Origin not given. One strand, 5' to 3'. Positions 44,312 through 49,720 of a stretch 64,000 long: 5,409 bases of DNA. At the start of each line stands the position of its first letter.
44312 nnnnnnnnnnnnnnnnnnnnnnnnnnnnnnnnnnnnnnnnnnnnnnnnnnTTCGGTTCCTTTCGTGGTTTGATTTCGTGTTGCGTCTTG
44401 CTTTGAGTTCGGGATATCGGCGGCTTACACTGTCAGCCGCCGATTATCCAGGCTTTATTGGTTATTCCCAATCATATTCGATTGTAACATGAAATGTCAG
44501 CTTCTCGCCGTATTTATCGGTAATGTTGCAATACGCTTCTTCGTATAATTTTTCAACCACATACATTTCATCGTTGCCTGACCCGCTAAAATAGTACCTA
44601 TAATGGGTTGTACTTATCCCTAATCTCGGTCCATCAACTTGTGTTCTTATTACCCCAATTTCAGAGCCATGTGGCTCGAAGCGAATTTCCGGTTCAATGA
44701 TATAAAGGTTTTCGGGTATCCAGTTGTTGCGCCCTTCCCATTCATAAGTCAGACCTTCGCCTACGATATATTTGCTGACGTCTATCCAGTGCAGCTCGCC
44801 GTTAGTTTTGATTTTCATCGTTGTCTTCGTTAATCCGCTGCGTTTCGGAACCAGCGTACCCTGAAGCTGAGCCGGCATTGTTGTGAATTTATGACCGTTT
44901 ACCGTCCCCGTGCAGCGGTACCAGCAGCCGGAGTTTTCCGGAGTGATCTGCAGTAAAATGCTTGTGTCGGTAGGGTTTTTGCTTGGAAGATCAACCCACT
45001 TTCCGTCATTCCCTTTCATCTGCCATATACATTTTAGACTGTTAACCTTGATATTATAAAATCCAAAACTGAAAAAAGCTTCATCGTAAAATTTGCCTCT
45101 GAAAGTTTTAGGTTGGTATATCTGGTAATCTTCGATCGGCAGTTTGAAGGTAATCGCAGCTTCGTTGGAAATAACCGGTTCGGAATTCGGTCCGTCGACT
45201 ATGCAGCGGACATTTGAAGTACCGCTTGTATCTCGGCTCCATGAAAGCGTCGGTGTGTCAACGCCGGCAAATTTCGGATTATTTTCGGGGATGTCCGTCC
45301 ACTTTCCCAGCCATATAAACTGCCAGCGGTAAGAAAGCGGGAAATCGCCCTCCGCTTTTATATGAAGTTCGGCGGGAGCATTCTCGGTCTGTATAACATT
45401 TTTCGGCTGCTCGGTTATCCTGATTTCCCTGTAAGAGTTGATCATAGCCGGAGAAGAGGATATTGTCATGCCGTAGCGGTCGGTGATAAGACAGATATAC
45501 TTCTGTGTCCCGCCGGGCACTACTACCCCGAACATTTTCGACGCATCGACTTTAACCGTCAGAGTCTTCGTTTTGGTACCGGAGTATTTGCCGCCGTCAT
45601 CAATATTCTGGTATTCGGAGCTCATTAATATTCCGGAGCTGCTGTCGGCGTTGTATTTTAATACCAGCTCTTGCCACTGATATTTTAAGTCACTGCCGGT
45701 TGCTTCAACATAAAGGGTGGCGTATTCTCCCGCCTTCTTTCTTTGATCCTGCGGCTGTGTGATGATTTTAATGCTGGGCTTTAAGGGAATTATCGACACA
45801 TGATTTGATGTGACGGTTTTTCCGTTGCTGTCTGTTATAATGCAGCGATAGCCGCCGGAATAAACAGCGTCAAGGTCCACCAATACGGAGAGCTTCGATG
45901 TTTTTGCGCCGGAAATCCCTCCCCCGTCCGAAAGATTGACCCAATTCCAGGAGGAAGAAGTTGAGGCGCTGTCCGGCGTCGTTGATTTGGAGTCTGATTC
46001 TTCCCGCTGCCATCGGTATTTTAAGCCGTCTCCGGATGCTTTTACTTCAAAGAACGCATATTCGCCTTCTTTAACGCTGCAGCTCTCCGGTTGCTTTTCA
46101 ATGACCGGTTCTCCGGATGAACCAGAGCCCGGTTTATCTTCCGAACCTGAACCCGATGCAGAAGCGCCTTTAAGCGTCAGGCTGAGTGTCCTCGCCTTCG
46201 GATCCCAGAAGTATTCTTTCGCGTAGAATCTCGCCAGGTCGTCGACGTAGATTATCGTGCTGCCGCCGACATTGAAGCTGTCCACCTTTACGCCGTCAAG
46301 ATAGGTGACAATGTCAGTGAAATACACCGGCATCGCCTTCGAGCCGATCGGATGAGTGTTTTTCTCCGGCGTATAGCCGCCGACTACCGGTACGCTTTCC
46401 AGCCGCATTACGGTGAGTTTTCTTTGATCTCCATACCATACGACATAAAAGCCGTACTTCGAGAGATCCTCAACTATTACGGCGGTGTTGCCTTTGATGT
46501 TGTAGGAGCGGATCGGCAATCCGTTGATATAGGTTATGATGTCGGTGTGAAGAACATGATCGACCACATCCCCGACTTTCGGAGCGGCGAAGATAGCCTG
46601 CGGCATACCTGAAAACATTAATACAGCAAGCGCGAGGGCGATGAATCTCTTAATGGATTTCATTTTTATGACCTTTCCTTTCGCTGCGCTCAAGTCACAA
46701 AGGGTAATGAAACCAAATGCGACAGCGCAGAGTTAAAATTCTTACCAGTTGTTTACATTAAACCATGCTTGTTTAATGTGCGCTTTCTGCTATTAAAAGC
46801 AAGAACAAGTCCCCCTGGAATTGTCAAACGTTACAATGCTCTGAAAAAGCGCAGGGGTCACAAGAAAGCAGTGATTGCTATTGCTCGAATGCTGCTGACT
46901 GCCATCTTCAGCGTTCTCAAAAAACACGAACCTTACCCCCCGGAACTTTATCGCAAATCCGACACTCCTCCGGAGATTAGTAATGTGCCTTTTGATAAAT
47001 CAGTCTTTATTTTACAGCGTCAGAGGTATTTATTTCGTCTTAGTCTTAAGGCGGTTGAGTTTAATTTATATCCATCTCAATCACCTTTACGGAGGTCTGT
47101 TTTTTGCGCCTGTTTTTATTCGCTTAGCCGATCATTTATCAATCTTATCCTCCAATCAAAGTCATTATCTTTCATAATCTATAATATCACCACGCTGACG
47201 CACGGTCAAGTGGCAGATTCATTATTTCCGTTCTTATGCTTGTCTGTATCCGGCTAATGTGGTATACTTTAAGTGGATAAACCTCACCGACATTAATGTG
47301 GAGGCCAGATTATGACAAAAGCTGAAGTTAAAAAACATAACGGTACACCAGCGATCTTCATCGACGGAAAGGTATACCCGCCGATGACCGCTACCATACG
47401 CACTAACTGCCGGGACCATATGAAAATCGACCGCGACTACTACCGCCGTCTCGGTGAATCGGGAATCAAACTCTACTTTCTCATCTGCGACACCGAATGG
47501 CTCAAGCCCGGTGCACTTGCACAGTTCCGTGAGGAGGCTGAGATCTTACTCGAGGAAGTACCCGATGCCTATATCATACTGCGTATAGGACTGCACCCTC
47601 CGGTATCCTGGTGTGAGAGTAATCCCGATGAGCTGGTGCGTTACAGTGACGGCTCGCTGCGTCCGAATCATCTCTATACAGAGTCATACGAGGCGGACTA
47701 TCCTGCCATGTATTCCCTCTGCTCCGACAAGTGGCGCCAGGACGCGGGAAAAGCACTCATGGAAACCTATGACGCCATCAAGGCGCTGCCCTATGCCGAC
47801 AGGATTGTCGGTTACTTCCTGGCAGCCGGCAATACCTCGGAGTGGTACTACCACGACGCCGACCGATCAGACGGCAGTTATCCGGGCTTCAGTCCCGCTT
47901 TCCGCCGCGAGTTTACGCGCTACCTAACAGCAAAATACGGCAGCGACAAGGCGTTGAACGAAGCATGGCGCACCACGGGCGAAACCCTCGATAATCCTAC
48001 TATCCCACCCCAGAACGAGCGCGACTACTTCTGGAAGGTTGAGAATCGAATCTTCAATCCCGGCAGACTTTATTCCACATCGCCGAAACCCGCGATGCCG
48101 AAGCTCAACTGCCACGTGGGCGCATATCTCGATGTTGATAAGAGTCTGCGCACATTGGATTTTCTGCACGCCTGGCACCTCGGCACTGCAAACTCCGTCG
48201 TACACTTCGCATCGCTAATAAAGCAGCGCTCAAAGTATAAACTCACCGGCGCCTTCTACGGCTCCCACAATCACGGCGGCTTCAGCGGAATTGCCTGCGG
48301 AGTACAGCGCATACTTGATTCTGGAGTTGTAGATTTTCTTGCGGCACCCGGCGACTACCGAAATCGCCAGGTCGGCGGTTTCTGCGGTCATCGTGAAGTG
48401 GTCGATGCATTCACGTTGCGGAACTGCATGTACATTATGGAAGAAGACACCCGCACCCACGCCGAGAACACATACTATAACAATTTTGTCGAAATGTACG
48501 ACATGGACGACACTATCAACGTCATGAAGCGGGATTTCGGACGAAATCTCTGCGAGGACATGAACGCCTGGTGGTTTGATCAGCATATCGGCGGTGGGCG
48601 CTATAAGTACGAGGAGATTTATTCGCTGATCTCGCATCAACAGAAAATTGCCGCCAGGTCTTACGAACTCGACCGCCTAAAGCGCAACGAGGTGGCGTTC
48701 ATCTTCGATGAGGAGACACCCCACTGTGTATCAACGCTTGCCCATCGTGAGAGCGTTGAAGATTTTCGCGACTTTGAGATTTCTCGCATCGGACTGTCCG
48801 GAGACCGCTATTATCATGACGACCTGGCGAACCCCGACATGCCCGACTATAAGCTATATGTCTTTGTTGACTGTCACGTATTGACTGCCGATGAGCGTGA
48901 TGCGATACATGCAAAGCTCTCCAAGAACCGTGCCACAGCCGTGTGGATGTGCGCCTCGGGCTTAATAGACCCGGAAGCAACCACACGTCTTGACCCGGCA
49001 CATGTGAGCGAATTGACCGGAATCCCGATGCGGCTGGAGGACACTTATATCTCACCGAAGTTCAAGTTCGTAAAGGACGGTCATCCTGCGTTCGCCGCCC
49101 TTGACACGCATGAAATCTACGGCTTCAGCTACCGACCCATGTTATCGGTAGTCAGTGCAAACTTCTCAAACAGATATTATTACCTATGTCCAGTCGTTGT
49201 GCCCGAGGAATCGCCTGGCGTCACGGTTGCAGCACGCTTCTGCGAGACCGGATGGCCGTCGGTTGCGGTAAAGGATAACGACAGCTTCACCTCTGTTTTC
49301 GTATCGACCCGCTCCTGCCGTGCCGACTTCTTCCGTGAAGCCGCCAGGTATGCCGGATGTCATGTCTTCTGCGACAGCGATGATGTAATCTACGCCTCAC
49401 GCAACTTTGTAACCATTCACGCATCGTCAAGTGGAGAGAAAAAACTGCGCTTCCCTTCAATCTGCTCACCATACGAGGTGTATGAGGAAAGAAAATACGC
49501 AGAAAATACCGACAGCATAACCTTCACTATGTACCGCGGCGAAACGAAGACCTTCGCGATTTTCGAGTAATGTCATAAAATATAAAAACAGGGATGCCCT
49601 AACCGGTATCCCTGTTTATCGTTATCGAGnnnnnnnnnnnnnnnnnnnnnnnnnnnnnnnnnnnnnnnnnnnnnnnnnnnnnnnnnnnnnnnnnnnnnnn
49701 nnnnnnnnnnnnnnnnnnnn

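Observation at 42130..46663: AT-rich islet with two tandem paralogous secreted proteins built from eukaryote-style Ig modules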

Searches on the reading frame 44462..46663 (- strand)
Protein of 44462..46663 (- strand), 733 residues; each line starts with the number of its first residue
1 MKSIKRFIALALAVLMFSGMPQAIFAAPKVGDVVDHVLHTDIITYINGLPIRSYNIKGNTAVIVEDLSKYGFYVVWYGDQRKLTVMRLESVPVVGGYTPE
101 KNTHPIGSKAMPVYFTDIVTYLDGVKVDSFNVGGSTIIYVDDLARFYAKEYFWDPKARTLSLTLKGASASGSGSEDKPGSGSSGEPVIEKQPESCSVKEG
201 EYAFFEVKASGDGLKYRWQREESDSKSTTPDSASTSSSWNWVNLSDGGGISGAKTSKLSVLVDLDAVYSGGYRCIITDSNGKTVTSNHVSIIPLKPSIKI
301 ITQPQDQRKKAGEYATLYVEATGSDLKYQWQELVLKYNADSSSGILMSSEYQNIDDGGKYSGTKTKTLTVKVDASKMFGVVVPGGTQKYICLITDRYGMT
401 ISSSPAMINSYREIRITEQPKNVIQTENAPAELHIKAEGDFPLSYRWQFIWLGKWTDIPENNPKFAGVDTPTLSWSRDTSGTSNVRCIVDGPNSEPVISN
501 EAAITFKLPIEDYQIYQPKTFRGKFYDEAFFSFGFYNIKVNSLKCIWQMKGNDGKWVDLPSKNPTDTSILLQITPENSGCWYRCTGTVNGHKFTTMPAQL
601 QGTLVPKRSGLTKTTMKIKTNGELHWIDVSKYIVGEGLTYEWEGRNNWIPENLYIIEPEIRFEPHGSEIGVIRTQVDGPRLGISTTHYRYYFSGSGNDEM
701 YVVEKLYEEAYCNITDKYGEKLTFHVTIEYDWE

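Call 3: search_protein_families(library=pfam, proteins=[window:44462-46663:-], max_evalue=1)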
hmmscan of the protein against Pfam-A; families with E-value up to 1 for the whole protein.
window:44462-46663:- (733 aa): 2 families
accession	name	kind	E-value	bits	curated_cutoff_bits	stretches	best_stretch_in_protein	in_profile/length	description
PF13927.12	Ig_3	-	2.4e-09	38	30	1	186-247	2-69/78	Immunoglobulin domain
PF07679.22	I-set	-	7.8e-06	26.3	23.7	1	186-227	1-43/90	Immunoglobulin I-set domain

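Call 6: search_protein_families(library=ncbifam, proteins=[window:44462-46663:-], max_evalue=1)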
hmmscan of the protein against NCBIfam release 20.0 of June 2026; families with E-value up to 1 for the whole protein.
window:44462-46663:- (733 aa): 0 families

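Call 58: find_encoding_contigs(protein=window:44462-46663:-, flank=10000, max_places=6)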
Protein window:44462-46663:- (733 aa): no gene with exactly this product is on record in the collection.

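Call 72: search_protein_families(library=phrogs, proteins=[window:44462-46663:-], max_evalue=0.001)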
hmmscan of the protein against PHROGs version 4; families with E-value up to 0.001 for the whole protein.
window:44462-46663:- (733 aa): 2 families
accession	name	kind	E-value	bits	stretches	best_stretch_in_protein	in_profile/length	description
phrog_3995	-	tail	1.8e-17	64.6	1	246-335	159-245/294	tail protein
phrog_2973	-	head and packaging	9.5e-06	26.2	1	190-387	113-300/310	Hoc-like head decoration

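Call 94: search_protein_families(library=padloc, proteins=[window:44462-46663:-], max_evalue=0.01)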
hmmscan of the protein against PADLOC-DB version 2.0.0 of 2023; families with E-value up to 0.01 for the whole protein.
window:44462-46663:- (733 aa): 0 families

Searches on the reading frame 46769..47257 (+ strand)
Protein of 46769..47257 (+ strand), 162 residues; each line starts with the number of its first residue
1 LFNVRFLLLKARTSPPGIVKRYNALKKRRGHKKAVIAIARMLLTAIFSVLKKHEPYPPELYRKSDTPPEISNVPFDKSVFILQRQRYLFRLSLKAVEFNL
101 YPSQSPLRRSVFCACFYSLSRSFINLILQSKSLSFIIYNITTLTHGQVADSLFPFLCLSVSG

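Call 6: search_protein_families(library=ncbifam, proteins=[window:46769-47257:+], max_evalue=1)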
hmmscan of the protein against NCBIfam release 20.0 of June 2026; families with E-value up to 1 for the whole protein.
window:46769-47257:+ (162 aa): 1 family
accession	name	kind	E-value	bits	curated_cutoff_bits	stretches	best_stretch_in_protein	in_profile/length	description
NF033542.1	transpos_IS110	equivalog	1.7e-06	27.4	140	1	19-55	307-343/343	IS110 family RNA-guided transposase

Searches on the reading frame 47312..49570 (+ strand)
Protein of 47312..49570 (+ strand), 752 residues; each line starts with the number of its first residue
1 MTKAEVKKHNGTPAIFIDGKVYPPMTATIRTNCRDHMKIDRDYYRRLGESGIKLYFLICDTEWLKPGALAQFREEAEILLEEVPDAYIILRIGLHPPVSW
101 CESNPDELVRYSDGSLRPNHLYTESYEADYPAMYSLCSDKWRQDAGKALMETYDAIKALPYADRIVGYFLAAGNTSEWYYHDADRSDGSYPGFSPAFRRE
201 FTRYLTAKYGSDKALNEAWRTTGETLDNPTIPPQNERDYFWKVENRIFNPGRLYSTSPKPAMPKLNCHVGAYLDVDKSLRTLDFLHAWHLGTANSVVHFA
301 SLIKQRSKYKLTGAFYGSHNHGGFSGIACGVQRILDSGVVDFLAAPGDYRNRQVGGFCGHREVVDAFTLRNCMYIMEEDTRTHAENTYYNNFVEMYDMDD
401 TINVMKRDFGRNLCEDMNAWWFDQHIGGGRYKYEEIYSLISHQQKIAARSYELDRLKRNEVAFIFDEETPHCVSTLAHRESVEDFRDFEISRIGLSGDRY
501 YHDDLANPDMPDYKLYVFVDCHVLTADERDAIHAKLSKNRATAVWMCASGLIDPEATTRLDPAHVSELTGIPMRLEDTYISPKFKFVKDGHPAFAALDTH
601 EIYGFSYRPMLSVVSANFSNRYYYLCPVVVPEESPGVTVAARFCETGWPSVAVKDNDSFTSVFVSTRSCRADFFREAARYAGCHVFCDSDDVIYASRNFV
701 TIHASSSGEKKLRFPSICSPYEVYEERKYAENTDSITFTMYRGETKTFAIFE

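Call 17: search_protein_families(library=pfam, proteins=[window:47312-49570:+], max_evalue=0.001)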
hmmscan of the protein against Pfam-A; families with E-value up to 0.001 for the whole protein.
window:47312-49570:+ (752 aa): 0 families

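Call 52: find_related_loci(query=window:47312-49570:+, collection=genome_contigs, flank=10000)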
Query window:47312-49570:+ (752 aa) in genome_contigs; peptide patterns used: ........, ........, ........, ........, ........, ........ (x = any residue, [..] = any of these).
39 stretches matched a pattern; 22 encode a relative of the query (tblastn E <= 1e-3); 22 distinct loci.
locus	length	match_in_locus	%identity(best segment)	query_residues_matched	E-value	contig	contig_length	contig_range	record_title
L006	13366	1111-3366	91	1-752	0e+0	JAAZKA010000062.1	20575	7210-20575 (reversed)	MAG: Clostridiales bacterium isolate AS22ysBPME_179 102552_AS22, whole genome shotgun sequence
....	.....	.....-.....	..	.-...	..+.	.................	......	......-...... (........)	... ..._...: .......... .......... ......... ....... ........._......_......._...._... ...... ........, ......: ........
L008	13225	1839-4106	46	4-750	0e+0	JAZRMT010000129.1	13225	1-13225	MAG: Eubacteriales bacterium isolate T1900045419_YK20190109.MAGScoT_cleanbin_000039 SGB_7039_k141_3226344, whole genome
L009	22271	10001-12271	46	8-750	0e+0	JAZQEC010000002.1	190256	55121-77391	MAG: Clostridia bacterium isolate T1900044635_TS20190101.MAGScoT_cleanbin_000035 SGB_1131_k141_155228, whole genome shot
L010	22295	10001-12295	45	1-750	0e+0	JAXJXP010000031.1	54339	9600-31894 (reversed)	MAG: Clostridia bacterium isolate DOME_MAG_7129 7129_C0426_k141_373526, whole genome shotgun sequence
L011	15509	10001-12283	45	4-750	0e+0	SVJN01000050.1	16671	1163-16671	MAG: Oscillospiraceae bacterium isolate SIG436 NODE_61567_length_16671_cov_4.363455, whole genome shotgun sequence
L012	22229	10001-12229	43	1-748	0e+0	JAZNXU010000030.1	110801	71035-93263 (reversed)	MAG: Acutalibacteraceae bacterium isolate T1900044778_TS20190244.MAGScoT_cleanbin_000018 SGB_2526_k141_3855667, whole ge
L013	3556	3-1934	47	101-750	0e+0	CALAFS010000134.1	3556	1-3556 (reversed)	MAG TPA_asm: uncultured Clostridia bacterium isolate SRR1747055_bin.21_CONCOCT_v1.1_MAG genome assembly, contig: ERZ8082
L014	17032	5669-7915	40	4-750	4e-179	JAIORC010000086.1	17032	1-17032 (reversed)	MAG: Phycisphaerae bacterium isolate SMBSF08 20071_Bin_7_contigs_1_c_000000000628, whole genome shotgun sequence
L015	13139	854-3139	38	1-750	7e-174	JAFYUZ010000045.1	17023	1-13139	MAG: Clostridia bacterium isolate RGIG7446 Water_buffalos_Colon-1__c333672, whole genome shotgun sequence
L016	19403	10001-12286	51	1-752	0e+0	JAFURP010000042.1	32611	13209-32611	MAG: Clostridia bacterium isolate RGIG4762 Roe_deer_Rectum.Co__c1081962, whole genome shotgun sequence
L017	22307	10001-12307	35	1-750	1e-150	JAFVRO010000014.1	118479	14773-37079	MAG: Clostridia bacterium isolate RGIG5330 Sheep_Colon-2__c729, whole genome shotgun sequence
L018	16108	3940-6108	36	39-748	4e-143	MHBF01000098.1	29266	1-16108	MAG: Lentisphaerae bacterium GWF2_44_16 gwf2_scaffold_3110, whole genome shotgun sequence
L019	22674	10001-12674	45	2-750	0e+0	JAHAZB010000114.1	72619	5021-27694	MAG: Eubacteriales bacterium isolate MB2.42 k127_170494, whole genome shotgun sequence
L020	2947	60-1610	43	237-748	1e-140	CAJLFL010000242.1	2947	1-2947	MAG TPA_asm: uncultured Clostridiales bacterium isolate ERR1430432-bin.57 genome assembly, contig: NODE_24609_length_294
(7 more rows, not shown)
